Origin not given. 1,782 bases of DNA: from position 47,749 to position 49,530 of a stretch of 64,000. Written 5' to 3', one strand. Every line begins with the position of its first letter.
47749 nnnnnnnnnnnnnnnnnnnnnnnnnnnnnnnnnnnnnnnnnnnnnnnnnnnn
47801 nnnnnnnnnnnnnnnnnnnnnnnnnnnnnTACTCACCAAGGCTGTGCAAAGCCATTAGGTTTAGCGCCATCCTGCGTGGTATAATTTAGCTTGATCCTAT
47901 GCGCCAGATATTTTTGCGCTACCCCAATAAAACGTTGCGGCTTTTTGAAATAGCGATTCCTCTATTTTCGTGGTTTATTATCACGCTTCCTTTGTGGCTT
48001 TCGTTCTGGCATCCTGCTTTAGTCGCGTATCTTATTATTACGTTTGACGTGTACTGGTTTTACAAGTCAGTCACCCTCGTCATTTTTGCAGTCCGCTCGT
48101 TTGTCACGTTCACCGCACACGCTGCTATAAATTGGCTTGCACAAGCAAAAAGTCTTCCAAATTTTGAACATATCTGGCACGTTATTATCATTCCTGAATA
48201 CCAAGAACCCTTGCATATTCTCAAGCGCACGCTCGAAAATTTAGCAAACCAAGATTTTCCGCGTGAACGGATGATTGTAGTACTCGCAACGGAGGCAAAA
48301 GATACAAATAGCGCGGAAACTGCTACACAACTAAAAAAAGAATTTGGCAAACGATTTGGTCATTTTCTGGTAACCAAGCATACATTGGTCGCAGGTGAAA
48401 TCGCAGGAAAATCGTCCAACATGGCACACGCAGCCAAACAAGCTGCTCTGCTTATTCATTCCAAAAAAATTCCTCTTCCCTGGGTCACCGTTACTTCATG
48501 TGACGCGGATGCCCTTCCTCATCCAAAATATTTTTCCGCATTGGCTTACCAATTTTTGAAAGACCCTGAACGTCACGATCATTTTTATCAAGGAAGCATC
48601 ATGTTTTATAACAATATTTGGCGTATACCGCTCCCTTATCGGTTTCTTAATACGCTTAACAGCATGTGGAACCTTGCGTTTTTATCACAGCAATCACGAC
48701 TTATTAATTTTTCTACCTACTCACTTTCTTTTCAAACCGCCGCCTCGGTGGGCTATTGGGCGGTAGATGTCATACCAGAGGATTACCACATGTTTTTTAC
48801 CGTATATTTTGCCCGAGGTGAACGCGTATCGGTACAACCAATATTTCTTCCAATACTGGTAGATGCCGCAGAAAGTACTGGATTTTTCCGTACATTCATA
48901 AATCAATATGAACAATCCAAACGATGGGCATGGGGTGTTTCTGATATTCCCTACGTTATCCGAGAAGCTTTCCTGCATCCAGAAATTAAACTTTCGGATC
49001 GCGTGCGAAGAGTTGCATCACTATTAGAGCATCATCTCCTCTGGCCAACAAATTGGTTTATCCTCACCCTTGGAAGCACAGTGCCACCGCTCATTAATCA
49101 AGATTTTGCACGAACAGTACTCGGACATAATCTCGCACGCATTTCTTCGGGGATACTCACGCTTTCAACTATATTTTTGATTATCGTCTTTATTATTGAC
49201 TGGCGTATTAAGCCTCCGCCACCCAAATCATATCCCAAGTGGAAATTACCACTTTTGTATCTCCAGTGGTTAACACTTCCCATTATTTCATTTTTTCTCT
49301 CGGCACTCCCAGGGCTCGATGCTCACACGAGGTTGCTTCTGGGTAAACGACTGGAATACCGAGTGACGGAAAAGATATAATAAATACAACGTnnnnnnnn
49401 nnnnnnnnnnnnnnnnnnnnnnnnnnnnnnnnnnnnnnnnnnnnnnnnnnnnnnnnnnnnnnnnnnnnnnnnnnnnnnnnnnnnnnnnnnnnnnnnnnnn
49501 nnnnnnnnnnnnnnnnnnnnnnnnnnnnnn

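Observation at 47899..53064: Polyprenyl-phosphate-based surface glycan cluster: processive GT2 synthase, GT-C transferase, WecA/MraY-like GT4 and UbiA-like transferase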

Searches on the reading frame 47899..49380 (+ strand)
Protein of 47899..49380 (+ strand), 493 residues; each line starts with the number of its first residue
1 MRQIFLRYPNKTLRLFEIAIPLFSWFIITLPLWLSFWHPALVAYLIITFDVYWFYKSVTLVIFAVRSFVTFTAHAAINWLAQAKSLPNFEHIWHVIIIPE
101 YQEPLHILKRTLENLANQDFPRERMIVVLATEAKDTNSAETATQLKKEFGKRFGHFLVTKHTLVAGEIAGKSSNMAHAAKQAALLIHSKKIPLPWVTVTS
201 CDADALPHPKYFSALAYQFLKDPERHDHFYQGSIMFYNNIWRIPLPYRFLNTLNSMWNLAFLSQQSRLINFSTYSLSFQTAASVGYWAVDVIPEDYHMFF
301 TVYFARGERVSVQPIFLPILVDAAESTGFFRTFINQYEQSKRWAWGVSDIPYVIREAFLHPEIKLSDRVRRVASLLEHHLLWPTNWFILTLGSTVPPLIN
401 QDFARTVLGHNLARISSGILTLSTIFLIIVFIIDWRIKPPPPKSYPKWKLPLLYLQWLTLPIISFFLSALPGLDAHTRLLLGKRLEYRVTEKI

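Call 3: search_protein_families(library=pfam, proteins=[window:47899-49380:+], max_evalue=0.01)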
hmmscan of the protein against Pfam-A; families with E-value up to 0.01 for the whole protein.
window:47899-49380:+ (493 aa): 2 families
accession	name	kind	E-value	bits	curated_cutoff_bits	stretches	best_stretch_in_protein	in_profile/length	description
PF13641.12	Glyco_tranf_2_3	-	5.6e-07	30.2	27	1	96-219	5-111/230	Glycosyltransferase like family 2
PF00535.33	Glycos_transf_2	-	2.7e-05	24.6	23.3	1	96-272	2-162/168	Glycosyl transferase family 2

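Call 4: search_protein_families(library=ncbifam, proteins=[window:47899-49380:+], max_evalue=0.01)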
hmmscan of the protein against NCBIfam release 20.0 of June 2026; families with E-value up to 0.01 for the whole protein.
window:47899-49380:+ (493 aa): 1 family
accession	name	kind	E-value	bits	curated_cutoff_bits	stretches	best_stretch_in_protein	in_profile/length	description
TIGR03030.1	CelA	equivalog_domain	0.0065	14.5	699.1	0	96-135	135-175/714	UDP-forming cellulose synthase catalytic subunit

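Call 7: search_solved_structures(query=window:47899-49380:+, max_evalue=1, show_alignments=2)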
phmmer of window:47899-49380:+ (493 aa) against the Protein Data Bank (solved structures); distinct sequences matched with E-value up to 1: 5.
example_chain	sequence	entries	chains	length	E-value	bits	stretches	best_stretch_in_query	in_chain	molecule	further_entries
6yv7_A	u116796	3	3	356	0.11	14.2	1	95-143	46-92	Glycosyl transferase, family 2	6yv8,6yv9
6yv7_B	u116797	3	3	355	0.11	14.2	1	95-143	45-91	Glycosyl transferase, family 2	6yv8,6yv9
3u1w_A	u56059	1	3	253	0.21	13.2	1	269-377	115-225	Hypothetical PERIPLASMIC PROTEIN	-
7a23_g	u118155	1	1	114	0.56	11.8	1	439-478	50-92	ESSS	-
8e73_BK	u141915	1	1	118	0.99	11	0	437-477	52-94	NDUB11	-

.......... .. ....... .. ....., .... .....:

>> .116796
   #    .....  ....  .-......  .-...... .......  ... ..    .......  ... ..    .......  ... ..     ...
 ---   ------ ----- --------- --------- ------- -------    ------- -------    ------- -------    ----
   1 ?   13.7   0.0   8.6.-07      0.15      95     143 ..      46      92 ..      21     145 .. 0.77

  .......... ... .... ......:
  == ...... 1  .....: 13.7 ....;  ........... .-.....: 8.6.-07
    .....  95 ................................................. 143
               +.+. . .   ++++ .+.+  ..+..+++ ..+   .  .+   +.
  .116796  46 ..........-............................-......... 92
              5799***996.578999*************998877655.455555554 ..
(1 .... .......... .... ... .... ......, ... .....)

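Call 12: find_homologous_proteins(query=window:47899-49380:+)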
Query window:47899-49380:+ (493 aa): 3963 proteins with E <= 0.001 among 8000 candidates; the best 120 are listed.
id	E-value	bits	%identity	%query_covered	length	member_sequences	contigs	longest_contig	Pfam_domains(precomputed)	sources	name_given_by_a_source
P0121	0.0e+0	1125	100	100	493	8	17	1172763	PF13632.13,PF13641.13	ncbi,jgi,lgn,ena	jgi:cellulose synthase/poly-beta-1,6-N-acetylglucosamine synthase-like glycosyltransferase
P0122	0.0e+0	1016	90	100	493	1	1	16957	-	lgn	-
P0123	4.1e-295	997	87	100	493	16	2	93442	PF13632.13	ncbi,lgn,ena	-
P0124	4.6e-283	957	83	100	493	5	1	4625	PF13632.13,PF00535.33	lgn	-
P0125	4.6e-279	944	82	100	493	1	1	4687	PF13632.13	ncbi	-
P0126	5.2e-278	941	82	100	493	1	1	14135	PF13632.13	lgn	-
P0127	6.5e-277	937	82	100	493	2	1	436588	PF13632.13,PF13641.13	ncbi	-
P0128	2.8e-276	935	82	100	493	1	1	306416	PF13632.13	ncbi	-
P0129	9.2e-276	933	82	100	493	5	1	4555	PF13632.13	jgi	jgi:cellulose synthase/poly-beta-1,6-N-acetylglucosamine synthase-like glycosyltransferase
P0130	2.0e-273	925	81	100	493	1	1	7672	PF13632.13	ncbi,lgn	-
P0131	2.9e-273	925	80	100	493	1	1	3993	PF13632.13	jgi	jgi:cellulose synthase/poly-beta-1,6-N-acetylglucosamine synthase-like glycosyltransferase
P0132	3.1e-273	925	80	100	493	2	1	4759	PF13632.13,PF13641.13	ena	-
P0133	3.7e-273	925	80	100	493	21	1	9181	PF13632.13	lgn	-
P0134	3.8e-273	925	80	100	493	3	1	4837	PF13632.13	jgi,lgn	jgi:cellulose synthase/poly-beta-1,6-N-acetylglucosamine synthase-like glycosyltransferase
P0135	1.1e-270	916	82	97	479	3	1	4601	PF13632.13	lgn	-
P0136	6.4e-269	911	80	100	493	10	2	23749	PF13632.13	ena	-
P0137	1.3e-268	910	79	100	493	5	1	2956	PF13632.13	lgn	-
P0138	1.4e-266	903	79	100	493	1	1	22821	PF13632.13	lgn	-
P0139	1.4e-264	896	77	100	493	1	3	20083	PF13632.13,PF13641.13,PF00535.33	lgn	-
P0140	3.7e-264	895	80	97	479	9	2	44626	PF13632.13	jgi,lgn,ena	-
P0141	7.6e-263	891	78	100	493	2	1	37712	PF13632.13,PF13641.13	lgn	-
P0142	2.7e-261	885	78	100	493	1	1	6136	PF13632.13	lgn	-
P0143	6.0e-261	884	82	94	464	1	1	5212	PF13632.13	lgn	-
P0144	3.7e-259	878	81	94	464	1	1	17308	PF13632.13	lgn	-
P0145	1.3e-257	873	77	100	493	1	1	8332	PF13632.13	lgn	-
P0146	1.4e-256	870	77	100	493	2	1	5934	PF13632.13,PF00535.33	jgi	jgi:cellulose synthase/poly-beta-1,6-N-acetylglucosamine synthase-like glycosyltransferase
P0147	1.9e-256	869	76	100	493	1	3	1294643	PF13632.13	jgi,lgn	jgi:cellulose synthase/poly-beta-1,6-N-acetylglucosamine synthase-like glycosyltransferase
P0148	4.5e-254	862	76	100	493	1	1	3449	PF13632.13,PF13641.13,PF00535.33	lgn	-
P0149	8.8e-253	857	74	100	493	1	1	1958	PF13641.13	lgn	-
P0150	2.5e-252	856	75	100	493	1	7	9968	PF13632.13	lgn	-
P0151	1.1e-251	854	73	100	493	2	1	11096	PF13632.13,PF13641.13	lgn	-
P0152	1.9e-251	853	73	100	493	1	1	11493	PF13632.13,PF13641.13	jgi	jgi:cellulose synthase/poly-beta-1,6-N-acetylglucosamine synthase-like glycosyltransferase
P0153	4.4e-251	852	73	100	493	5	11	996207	PF13632.13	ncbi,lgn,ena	ncbi:MAG: glycosyltransferase family 2 protein [Patescibacteria group bacterium]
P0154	6.1e-251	851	76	100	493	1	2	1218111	PF13632.13,PF13641.13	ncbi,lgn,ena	-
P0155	8.1e-251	851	74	100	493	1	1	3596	PF13632.13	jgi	-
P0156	1.4e-250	850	73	100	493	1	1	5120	PF13632.13,PF00535.33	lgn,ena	-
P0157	3.2e-250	849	74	100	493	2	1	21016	PF13632.13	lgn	-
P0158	4.1e-250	849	73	100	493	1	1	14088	PF13632.13,PF13641.13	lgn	-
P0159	2.0e-248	843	75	100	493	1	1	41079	PF13632.13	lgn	-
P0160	4.1e-248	842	72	100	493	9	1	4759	PF13632.13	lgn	-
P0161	9.7e-248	841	73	100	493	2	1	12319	PF13632.13,PF13641.13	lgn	-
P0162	1.0e-247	841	73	100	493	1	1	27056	PF13632.13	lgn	-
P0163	4.7e-247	838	72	100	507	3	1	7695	PF13632.13,PF13641.13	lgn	-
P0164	6.1e-247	838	73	100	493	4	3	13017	PF13632.13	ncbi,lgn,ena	-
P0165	5.1e-246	835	72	100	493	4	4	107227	PF13632.13,PF13641.13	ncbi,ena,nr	ncbi:glycosyltransferase family 2 protein [Patescibacteria group bacterium]|nr:glycosyltransferase f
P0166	3.2e-245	832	73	100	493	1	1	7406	PF13632.13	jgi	-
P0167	1.3e-243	827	72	100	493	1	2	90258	PF13632.13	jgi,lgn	-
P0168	1.6e-242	824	73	100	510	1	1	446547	PF13632.13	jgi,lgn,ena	-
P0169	3.2e-241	819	70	100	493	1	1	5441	PF13632.13,PF13641.13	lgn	-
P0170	2.7e-239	813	71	100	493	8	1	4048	PF13632.13,PF13641.13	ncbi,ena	ncbi:MAG: glycosyltransferase family 2 protein [Patescibacteria group bacterium]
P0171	5.2e-239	812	71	100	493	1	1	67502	PF13632.13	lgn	-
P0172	1.3e-238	811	70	100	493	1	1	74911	PF13632.13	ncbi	ncbi:glycosyltransferase [Patescibacteria group bacterium]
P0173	4.5e-238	809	74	94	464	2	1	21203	PF13632.13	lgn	-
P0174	1.7e-237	807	69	100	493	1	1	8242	PF13632.13,PF13641.13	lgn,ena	-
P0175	1.9e-237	807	74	97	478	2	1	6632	PF13632.13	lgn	-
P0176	6.3e-237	805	70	100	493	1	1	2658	PF13632.13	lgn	-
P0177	6.5e-237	805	70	100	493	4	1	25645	PF13632.13,PF13641.13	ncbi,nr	ncbi:glycosyltransferase family 2 protein [Candidatus Gottesmanbacteria bacterium]|nr:glycosyltransf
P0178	9.1e-237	805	69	100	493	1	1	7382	PF13632.13,PF13641.13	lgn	-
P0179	1.2e-236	804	70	100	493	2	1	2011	PF13632.13,PF13641.13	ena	-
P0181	1.7e-235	800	69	100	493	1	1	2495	PF13632.13,PF13641.13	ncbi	-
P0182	2.9e-235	800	71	100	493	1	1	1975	PF13632.13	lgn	-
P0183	8.6e-235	798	69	100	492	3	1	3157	PF13632.13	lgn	-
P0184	1.3e-234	797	70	100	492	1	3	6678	PF13632.13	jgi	-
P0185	6.9e-234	795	68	100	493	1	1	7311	PF13632.13,PF13641.13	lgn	-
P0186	9.5e-234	795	70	100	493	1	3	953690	PF13632.13,PF13641.13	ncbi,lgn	-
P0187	1.3e-233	794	68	100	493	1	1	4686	PF13632.13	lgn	-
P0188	1.3e-233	794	69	100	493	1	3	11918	PF13641.13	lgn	-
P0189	1.4e-233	794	69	100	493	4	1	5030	PF13632.13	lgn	-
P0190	1.6e-233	794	70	100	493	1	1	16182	PF13632.13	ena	-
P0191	1.8e-233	794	70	100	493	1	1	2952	PF13632.13,PF13641.13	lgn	-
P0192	4.2e-233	792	71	97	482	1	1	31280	PF13632.13,PF13641.13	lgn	-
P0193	5.1e-233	792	69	100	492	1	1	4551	PF13632.13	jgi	-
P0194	5.5e-233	792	69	100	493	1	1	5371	PF13632.13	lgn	-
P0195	6.4e-233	792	69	100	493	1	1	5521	PF13632.13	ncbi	ncbi:MAG: glycosyltransferase [Patescibacteria group bacterium]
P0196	1.7e-232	790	68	100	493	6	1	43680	PF13632.13,PF13641.13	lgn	-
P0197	1.9e-232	790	68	100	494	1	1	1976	PF13632.13,PF13641.13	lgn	-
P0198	2.2e-232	790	69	100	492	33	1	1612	PF13632.13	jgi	-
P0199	2.2e-232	790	67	100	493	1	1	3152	PF13632.13,PF13641.13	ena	-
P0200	2.4e-232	790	69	100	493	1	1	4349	PF13641.13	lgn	-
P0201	2.4e-232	790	69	100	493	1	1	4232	PF13632.13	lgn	-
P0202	2.8e-232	790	69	100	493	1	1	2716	PF13632.13,PF13641.13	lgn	-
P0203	7.0e-232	788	68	100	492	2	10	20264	PF13632.13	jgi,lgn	-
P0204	8.6e-232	788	67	100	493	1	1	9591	PF13632.13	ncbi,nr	ncbi:MAG: glycosyltransferase family 2 protein [bacterium]|nr:glycosyltransferase family 2 protein [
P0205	9.6e-232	788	68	100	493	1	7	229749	PF13632.13,PF13641.13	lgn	-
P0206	1.1e-231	788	69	100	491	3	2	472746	PF13632.13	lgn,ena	-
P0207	1.3e-231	788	69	100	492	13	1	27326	PF13632.13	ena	-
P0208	1.9e-231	787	68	100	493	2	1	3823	PF13632.13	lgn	-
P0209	1.9e-231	787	68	100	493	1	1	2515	PF13632.13,PF13641.13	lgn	-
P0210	1.9e-231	787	68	100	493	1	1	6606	PF13632.13,PF13641.13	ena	-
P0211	1.9e-231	787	69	100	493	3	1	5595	PF13632.13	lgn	-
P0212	2.0e-231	787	70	100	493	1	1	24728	PF13632.13,PF13641.13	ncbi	-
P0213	2.5e-231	787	69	97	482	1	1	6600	PF13632.13,PF13641.13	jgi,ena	-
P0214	2.6e-231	787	67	100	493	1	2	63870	PF13632.13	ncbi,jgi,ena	-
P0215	2.6e-231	787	69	100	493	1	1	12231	PF13632.13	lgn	-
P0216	4.2e-231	786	68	100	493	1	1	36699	PF13632.13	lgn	-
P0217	4.4e-231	786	67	100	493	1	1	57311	PF13632.13,PF13641.13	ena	-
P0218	5.0e-231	786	68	100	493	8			PF13632.13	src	-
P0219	5.2e-231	786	69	100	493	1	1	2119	PF13632.13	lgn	-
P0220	5.4e-231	786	67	100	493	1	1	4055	PF13632.13,PF13641.13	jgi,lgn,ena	-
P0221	5.4e-231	786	68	100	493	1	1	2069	PF13632.13,PF13641.13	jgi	jgi:cellulose synthase/poly-beta-1,6-N-acetylglucosamine synthase-like glycosyltransferase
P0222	5.5e-231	785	68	100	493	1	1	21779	PF13641.13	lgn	-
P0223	5.6e-231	785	72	94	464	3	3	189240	PF13632.13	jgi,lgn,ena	-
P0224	5.8e-231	785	67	100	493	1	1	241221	PF13632.13,PF13641.13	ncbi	-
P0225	7.5e-231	785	67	100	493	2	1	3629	PF13632.13,PF13641.13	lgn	-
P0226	8.0e-231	785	68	100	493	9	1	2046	PF13632.13,PF13641.13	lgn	-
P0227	8.7e-231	785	68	100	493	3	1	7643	PF13632.13,PF13641.13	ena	-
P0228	1.0e-230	785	68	100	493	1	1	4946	PF13632.13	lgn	-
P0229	1.1e-230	785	68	100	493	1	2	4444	PF13632.13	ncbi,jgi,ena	-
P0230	1.5e-230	784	68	100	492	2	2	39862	PF13632.13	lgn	-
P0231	1.6e-230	784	68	100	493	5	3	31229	PF13641.13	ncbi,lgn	-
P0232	1.7e-230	784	68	100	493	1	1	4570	PF13632.13,PF13641.13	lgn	-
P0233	1.9e-230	784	68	100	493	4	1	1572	PF13632.13,PF13641.13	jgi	-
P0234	2.0e-230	784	67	100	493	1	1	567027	PF13632.13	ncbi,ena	-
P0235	2.7e-230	783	68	100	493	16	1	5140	PF13632.13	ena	-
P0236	2.8e-230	783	68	100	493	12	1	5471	PF13632.13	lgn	-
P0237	3.1e-230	783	67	100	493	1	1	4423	PF13632.13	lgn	-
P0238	3.2e-230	783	68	100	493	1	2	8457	PF13632.13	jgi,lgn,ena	-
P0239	5.6e-230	782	70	97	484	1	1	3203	PF13632.13,PF13641.13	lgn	-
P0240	5.8e-230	782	68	100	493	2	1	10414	PF13632.13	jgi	-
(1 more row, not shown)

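Call 13: find_encoding_contigs(protein=P0121, flank=8000, max_places=4)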
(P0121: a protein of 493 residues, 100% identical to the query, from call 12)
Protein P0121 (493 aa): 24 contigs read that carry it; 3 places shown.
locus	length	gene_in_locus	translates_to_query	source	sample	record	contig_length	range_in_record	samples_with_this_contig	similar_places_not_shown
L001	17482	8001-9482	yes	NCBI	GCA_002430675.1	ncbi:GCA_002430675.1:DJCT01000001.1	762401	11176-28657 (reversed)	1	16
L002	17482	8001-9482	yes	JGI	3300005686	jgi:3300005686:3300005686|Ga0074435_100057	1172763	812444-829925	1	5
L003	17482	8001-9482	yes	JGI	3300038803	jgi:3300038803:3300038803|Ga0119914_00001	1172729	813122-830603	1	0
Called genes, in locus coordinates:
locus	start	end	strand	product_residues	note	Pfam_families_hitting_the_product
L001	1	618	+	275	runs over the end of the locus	PF13480:Acetyltransf_6, PF02388:FemAB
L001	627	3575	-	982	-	PF00580:UvrD-helicase, PF13245:AAA_19, PF13604:AAA_30 (faint), PF21445:ADDB_N (weak), PF13361:UvrD_C, PF13538:UvrD_C_2 (faint), PF10926:DUF2800 (weak), PF12705:PDDEXK_1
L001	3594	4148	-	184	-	PF00561:Abhydrolase_1 (weak), PF06821:Ser_hydrolase, PF12146:Hydrolase_4 (faint), PF12697:Abhydrolase_6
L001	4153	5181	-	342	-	PF02646:RmuC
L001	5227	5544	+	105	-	-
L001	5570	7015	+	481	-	PF00133:tRNA-synt_1, PF09334:tRNA-synt_1g, PF00133:tRNA-synt_1, PF01406:tRNA-synt_1e (weak)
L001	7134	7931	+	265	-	PF01026:TatD_DNase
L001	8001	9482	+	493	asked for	PF13641:Glyco_tranf_2_3 (weak), PF13632:Glyco_trans_2_3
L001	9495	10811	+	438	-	-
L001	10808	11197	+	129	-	-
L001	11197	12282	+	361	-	PF00953:Glycos_transf_4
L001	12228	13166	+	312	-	PF01040:UbiA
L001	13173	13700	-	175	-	PF00293:NUDIX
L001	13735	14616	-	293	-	PF08308:PEGA, PF08239:SH3_3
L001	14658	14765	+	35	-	-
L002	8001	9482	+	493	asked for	PF13641:Glyco_tranf_2_3 (weak), PF13632:Glyco_trans_2_3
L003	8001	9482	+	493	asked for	PF13641:Glyco_tranf_2_3 (weak), PF13632:Glyco_trans_2_3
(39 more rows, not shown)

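Call 32: predict_structure(alignment_id=A2)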
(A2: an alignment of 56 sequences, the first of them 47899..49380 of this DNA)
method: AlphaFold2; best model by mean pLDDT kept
length: 493 residues; sequences in the alignment: 56
mean_pLDDT: 70.7   pTM: 0.70
mean pLDDT of the five models: 70.7, 69.5, 68.3, 66.9, 62.1
residues with pLDDT >= 90: 124; 70-90: 127; 50-70: 156; < 50: 86
segments of 3 or more residues with pLDDT < 50: 238-251, 318-328, 383-405, 448-473, 487-493
pLDDT, mean of each block of 10 residues (from residue 1): 81 77 66 60 62 68 68 78 95 94 84 93 96 87 93 94 79 87 96 95 82 94 93 57 39 53 58 87 89 76 90 68 42 53 63 86 88 77 46 41 50 52 52 53 51 40 44 49 49 37
secondary structure, 60 per line:
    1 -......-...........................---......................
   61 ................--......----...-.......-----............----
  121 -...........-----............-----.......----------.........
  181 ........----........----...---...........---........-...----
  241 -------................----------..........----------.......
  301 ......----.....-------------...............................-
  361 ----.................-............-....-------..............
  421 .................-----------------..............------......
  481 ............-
elements in order: H2-7 H9-35 H39-76 H79-84 E93-99 H105-116 E125-132 H138-149 E155-161 H172-188 E196-200 E205-207 H211-221 E228-232 E234-236 H248-263 E274-277 H278-283 H294-306 E311-315 H329-359 H365-381 H383-394 H396-399 H407-437 H455-468 H475-492

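Call 36: fold_search(model_id=the predicted structure, library=pdb)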
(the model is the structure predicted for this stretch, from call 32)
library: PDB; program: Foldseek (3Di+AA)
matches with E <= 10: 1181; with E <= 0.001: 160
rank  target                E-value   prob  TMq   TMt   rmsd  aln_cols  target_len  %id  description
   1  6yv7_B                6.9e-10  1.00  0.36  0.50  13.8       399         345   15  Mannosyltransferase PcManGT from Pyrobaculum calidifontis (released 2020-07-22)
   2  6yv7_A                2.6e-09  1.00  0.36  0.49  13.9       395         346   16  Mannosyltransferase PcManGT from Pyrobaculum calidifontis (released 2020-07-22)
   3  9yq5_A                1.6e-08  1.00  0.42  0.41  13.8       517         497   13  Chlorella virus hyaluronan synthase bound to an inserted UDP-GlcA (released 2025-12-10)
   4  5ej1_A                1.8e-08  1.00  0.42  0.30  17.3       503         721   16  Pre-translocation state of bacterial cellulose synthase (released 2016-03-30)
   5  4p00_A                3.1e-08  1.00  0.42  0.30  17.7       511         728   16  Bacterial Cellulose Synthase in complex with cyclic-di-GMP and UDP (released 2014-04-09)
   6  7sp7_A                5.9e-08  1.00  0.45  0.44  13.2       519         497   13  Chlorella virus hyaluronan synthase inhibited by UDP (released 2022-04-06)
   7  7sp8_A                1.1e-07  1.00  0.42  0.42  13.4       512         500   12  Chlorella virus Hyaluronan Synthase bound to UDP-GlcNAc (released 2022-04-06)
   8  8sne_A                1.2e-07  1.00  0.41  0.41  14.6       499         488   11  Chlorella virus Hyaluronan Synthase bound to GlcA extended GlcNAc primer and UDP (released 2024-05-01)
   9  7sp9_A                1.4e-07  1.00  0.42  0.42  14.4       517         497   13  Chlorella virus Hyaluronan Synthase in the GlcNAc-primed channel-closed state (released 2022-04-06)
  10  8snc_A                2.3e-07  1.00  0.42  0.42  13.9       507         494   12  Chlorella virus Hyaluronan Synthase bound to GlcA extended GlcNAc primer (released 2024-05-01)
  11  9b8v_E                2.6e-07  1.00  0.41  0.25  17.6       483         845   14  AlphaFold2 informed cryo-EM model of the E. coli cellulose synthase BcsAG3B6 complex (released 2025-02-19)
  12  4hg6_A                2.8e-07  1.00  0.40  0.28  17.9       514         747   15  Structure of a cellulose synthase - cellulose translocation intermediate (released 2012-12-19)
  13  9yq4_A                4.4e-07  1.00  0.43  0.43  14.6       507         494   12  Chlorella virus hyaluronan synthase bound to a proofreading UDP-GlcA (released 2025-12-10)
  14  9yq2_A                1.0e-06  1.00  0.41  0.42  12.8       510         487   12  Chlorella virus hyaluronan synthase bound to DDM (released 2025-12-10)
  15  9fp0_A                1.5e-06  1.00  0.40  0.26  15.4       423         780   15  Cryo-EM structure of the 'crown'less Bcs macrocomplex for E. coli cellulose secretion in non-saturating c-di-GMP (loca (released 2024-10-16)
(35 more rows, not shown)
